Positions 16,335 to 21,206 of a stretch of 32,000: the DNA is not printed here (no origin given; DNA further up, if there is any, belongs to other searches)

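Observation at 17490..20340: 18 Kelch-type blades with a period-of-six signature (three six-bladed propellers) and a conserved C-x10-C pair per blade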

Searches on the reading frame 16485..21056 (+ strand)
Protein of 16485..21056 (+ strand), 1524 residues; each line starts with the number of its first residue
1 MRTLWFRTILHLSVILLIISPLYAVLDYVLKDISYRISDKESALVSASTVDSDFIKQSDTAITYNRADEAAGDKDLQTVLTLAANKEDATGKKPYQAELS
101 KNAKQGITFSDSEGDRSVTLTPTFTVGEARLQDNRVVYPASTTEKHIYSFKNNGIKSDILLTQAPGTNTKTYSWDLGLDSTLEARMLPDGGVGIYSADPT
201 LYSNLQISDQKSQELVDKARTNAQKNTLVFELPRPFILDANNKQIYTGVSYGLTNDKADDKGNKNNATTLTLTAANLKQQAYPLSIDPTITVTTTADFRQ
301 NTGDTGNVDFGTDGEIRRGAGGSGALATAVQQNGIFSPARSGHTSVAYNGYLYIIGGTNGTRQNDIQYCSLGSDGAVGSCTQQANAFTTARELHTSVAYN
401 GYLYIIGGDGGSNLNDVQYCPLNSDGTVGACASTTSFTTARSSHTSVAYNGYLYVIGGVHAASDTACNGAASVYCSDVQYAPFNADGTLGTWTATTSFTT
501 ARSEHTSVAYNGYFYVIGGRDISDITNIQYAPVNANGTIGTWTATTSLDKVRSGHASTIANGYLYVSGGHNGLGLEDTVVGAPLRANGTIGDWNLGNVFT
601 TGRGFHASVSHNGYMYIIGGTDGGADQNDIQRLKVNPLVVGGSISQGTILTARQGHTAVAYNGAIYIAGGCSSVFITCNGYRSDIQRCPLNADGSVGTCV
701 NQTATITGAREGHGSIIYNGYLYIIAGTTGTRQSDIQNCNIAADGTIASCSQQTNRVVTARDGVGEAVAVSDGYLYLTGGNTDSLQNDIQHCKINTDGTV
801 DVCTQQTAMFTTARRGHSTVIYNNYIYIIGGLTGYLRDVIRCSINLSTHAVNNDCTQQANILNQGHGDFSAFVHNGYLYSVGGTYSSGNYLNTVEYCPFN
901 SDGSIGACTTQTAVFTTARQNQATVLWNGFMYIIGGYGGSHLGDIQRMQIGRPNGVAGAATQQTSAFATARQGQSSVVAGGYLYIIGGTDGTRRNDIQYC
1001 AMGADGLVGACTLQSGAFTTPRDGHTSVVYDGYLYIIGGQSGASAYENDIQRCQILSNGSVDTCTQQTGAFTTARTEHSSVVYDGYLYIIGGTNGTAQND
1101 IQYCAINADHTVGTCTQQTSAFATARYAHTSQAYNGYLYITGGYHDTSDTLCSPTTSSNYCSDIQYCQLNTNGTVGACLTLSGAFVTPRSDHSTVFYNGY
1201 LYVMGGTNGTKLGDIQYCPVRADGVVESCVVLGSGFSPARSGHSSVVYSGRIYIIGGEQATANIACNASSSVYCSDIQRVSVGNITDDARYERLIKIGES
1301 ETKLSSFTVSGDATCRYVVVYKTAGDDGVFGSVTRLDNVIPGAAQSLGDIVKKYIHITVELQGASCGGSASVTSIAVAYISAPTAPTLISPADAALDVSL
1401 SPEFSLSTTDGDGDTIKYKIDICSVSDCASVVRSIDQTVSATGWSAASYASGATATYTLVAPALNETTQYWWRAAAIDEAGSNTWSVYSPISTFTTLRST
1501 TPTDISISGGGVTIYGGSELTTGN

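Call 5: search_protein_families(library=pfam, proteins=[window:16485-21056:+], max_evalue=1)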
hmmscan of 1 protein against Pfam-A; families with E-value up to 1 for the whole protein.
window:16485-21056:+ (1524 aa): 14 families
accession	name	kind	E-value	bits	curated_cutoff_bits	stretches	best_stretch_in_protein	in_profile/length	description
PF24681.1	Kelch_KLHDC2_KLHL20_DRC7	-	2.5e-78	262.8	50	6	1066-1257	42-221/221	KLHDC2/KLHL20/DRC7 Kelch-repeats domain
PF01344.31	Kelch_1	-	1.5e-68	226.3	20.1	16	339-366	1-29/46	Kelch motif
PF13964.12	Kelch_6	-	8.3e-53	175.2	25.3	11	814-844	2-35/50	Kelch motif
PF24981.1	Beta-prop_ATRN-LZTR1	-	5.5e-46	157.6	50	10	1019-1101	199-288/289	Attractin/LZTR1 beta-propeller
PF13854.13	Kelch_HCF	-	7.7e-25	88.3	113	5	387-521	181-326/345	Host cell factor, Kelch-repeats domain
PF13418.12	Kelch_4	-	1.2e-21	76.8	21.6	5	1021-1049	1-30/49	Galactose oxidase, central domain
PF07646.21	Kelch_2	-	4e-16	58.5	21.3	1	1240-1258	2-20/48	Kelch motif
PF25210.1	Kelch_FKB95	-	1.1e-12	48.6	70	1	435-570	27-150/268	FKB95, Kelch-repeats domain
PF04500.22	FLYWCH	-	1.3e-10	41.7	23.6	1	1018-1043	1-26/62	FLYWCH zinc finger domain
PF23197.1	IG_AIR9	-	0.00017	21.8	27.5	0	511-544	51-84/87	AIR9 A9 domain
PF05989.17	Chordopox_A35R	-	0.02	15.3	27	1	732-755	53-76/174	Chordopoxvirus A35R protein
PF25788.1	Ig_Rha78A_N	-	0.031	14.9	27.4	1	1440-1496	47-101/105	Rha78A-like, N-terminal immunoglobulin domain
PF10983.13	DUF2793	-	0.071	13.4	27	0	1028-1086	27-84/87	Protein of unknown function (DUF2793)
PF13415.12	Kelch_3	-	0.073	13.7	22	1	612-661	1-48/48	Galactose oxidase, central domain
